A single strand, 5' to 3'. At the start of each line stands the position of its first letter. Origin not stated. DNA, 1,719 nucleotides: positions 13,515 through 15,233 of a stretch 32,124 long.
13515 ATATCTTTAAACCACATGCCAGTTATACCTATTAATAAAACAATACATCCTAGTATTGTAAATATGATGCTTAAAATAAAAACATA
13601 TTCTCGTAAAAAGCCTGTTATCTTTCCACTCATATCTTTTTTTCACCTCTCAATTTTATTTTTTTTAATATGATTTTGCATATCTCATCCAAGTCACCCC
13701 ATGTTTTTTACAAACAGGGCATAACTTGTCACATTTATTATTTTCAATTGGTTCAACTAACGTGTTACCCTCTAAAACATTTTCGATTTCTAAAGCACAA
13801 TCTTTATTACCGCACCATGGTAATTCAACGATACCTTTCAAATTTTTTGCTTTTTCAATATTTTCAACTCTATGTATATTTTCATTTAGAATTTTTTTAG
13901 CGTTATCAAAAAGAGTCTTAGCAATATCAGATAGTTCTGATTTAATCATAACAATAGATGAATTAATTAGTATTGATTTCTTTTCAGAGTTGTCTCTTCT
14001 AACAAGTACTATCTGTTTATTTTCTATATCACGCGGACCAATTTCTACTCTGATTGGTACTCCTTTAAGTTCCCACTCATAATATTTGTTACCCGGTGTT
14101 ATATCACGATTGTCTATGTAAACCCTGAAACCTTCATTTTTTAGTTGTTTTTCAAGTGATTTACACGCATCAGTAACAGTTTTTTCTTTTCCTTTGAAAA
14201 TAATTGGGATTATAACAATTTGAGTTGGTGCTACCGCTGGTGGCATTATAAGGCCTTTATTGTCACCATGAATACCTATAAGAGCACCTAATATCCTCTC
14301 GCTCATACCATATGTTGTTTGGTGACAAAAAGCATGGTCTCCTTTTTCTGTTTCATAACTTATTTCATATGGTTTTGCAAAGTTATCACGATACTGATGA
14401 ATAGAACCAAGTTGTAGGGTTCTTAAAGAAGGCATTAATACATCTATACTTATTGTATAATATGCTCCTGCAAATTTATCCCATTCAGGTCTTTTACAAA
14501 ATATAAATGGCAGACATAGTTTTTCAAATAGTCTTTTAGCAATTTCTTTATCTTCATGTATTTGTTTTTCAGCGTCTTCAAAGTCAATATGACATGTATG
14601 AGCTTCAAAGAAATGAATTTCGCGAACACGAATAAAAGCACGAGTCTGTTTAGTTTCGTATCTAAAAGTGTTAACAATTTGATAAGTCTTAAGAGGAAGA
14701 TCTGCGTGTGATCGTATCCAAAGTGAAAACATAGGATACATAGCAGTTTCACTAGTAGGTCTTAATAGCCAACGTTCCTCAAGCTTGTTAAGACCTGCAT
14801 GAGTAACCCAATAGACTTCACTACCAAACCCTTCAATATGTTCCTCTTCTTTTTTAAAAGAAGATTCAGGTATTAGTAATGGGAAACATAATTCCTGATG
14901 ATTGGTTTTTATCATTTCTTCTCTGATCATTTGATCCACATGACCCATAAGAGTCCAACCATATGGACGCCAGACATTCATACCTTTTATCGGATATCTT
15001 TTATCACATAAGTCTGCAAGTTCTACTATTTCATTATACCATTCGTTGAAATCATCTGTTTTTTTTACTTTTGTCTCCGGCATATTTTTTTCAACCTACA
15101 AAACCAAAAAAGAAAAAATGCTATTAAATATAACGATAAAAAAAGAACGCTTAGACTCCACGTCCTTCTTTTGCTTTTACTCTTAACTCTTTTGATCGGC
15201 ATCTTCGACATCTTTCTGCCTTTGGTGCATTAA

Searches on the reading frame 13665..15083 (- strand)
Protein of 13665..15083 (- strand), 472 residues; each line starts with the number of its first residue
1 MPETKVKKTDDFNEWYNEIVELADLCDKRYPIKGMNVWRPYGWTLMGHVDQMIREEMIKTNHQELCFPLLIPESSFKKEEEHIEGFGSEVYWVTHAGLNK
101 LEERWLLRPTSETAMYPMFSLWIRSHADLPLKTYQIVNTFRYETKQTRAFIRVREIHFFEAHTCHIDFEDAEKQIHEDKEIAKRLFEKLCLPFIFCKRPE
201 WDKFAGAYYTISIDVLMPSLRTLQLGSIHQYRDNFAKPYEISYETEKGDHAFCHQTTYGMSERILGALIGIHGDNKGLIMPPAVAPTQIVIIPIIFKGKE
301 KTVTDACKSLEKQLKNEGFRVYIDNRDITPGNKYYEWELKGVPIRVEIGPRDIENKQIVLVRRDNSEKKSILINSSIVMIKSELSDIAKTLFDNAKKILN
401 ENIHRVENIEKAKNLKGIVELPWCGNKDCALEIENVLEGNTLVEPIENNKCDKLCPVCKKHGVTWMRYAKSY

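Call 70: find_related_loci(query=window:13665-15083:-, collection=genome_contigs, flank=200)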
Query window:13665-15083:- (472 aa) in genome_contigs; peptide patterns used: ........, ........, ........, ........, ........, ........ (x = any residue, [..] = any of these).
599 stretches matched a pattern (row limit reached: there are more); 573 encode a relative of the query (tblastn E <= 1e-3); the best 80 are kept; 80 distinct loci.
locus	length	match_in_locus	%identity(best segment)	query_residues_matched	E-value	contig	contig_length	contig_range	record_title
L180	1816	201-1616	90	1-472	0e+0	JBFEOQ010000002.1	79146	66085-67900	MAG: Thermoplasmatota archaeon isolate Mix_mud04.2021.02.43 k141_824860_length_79146_cov_15.2460, whole genome shotgun s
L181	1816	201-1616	83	1-472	0e+0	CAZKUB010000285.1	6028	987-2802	MAG TPA_asm: uncultured Thermoplasmatales archaeon isolate SRP067234_co1_75 genome assembly, contig: k99_1059654, whole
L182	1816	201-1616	83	1-472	0e+0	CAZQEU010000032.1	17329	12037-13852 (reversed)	MAG TPA_asm: uncultured Thermoplasmatales archaeon isolate SRP332253_co2_91 genome assembly, contig: NODE_3098_length_17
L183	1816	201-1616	81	1-472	0e+0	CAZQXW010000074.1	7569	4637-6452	MAG TPA_asm: uncultured Thermoplasmatales archaeon isolate SRP332253_co2_211 genome assembly, contig: NODE_10228_length_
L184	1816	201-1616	81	1-472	0e+0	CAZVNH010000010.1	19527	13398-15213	MAG TPA_asm: uncultured Thermoplasmatales archaeon isolate binchicken_co338_5 genome assembly, contig: NODE_579_length_1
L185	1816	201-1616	78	1-472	0e+0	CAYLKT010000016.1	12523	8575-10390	MAG TPA_asm: uncultured Thermoplasmatales archaeon isolate binchicken_co122_15 genome assembly, contig: NODE_3750_length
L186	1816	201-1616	80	1-472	0e+0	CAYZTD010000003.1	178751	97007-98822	MAG TPA_asm: uncultured Thermoplasmatales archaeon isolate SRP332253_co2_155 genome assembly, contig: NODE_34_length_178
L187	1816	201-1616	80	1-472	0e+0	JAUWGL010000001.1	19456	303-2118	MAG: Thermoplasmata archaeon isolate CSMAG_2241 CSMAG_2241_k141_335275_length_19456_cov_8.9909, whole genome shotgun seq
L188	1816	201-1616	79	1-472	0e+0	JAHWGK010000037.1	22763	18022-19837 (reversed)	MAG: Thermoplasmata archaeon isolate Hel238.bin54 NODE_37_length_22763_cov_17.841091, whole genome shotgun sequence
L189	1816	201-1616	79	1-472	0e+0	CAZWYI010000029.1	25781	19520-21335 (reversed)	MAG TPA_asm: uncultured Thermoplasmatales archaeon isolate binchicken_co17_260 genome assembly, contig: NODE_5051_length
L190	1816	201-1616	79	1-472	0e+0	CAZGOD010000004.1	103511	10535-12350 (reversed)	MAG TPA_asm: uncultured Thermoplasmatales archaeon isolate SRP214966_co4_455 genome assembly, contig: NODE_57_length_103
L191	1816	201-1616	79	1-472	0e+0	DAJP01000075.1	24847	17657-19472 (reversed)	MAG TPA_asm: Euryarchaeota archaeon UBA346 UBA346_contig_2134, whole genome shotgun sequence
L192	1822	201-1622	78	1-472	0e+0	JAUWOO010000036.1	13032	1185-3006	MAG: Thermoplasmatota archaeon isolate CSMAG_2452 CSMAG_2452_k141_180153_length_13032_cov_12.6128, whole genome shotgun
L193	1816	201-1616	78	1-472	0e+0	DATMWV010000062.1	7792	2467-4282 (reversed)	MAG TPA_asm: Thermoplasmatota archaeon isolate SMAG_U13103 k141_27929, whole genome shotgun sequence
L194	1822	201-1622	78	1-472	0e+0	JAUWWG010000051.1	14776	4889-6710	MAG: Thermoplasmatota archaeon isolate CSMAG_2652 CSMAG_2652_k127_3354405_length_14776_cov_18.0000, whole genome shotgun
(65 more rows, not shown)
